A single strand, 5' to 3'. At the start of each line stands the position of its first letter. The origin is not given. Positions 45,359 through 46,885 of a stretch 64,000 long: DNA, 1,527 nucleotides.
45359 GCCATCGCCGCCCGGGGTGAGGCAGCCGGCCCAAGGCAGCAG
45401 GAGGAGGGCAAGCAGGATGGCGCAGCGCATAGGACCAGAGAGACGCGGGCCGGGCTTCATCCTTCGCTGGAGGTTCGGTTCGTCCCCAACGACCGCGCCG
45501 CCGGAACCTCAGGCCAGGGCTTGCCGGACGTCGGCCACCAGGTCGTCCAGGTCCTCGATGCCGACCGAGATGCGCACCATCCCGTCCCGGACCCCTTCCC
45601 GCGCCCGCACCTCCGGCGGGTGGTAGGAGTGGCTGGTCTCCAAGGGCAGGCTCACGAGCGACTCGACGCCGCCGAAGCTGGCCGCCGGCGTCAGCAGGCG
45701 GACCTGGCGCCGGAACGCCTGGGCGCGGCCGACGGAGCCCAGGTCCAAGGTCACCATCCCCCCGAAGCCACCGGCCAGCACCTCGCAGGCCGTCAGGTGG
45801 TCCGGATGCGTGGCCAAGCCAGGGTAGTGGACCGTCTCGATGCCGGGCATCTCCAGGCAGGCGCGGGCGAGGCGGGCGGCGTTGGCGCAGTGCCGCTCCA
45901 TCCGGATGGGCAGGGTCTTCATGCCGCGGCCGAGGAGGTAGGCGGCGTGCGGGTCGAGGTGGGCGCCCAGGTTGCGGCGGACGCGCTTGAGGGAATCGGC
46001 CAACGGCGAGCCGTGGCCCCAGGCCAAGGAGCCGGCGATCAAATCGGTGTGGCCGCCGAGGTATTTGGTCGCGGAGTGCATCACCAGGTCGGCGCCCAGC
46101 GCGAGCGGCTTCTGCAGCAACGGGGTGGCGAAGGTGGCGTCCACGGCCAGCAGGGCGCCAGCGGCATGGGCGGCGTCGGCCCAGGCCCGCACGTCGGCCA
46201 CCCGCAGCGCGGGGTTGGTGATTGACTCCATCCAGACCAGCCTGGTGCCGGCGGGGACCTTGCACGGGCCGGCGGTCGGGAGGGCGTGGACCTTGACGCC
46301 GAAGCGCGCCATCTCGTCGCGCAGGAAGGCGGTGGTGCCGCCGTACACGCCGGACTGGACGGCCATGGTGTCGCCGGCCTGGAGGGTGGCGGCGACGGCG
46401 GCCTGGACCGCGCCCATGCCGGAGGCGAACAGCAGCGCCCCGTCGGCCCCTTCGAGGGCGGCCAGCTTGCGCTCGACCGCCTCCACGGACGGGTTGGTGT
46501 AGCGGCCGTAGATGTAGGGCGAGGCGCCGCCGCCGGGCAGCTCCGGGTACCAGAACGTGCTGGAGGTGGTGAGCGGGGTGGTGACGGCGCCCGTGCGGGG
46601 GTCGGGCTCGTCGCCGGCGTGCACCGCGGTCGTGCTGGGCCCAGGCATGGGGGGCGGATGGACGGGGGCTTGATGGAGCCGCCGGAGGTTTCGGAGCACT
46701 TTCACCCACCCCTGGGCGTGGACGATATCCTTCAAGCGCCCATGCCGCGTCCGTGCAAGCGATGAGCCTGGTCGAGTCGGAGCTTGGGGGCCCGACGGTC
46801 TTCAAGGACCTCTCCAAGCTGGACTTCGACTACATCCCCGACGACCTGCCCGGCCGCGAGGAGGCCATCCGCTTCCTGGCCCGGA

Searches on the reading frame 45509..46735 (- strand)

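Call 43: search_protein_families(library=pfam, proteins=[window:45509-46735:-], max_evalue=0.00001)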
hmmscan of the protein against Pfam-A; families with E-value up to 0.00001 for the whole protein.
window:45509-46735:- (408 aa): 1 family
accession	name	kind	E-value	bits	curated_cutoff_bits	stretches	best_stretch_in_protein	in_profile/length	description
PF01053.26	Cys_Met_Meta_PP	-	3.8e-114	381.6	27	1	34-407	1-380/381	Cys/Met metabolism PLP-dependent enzyme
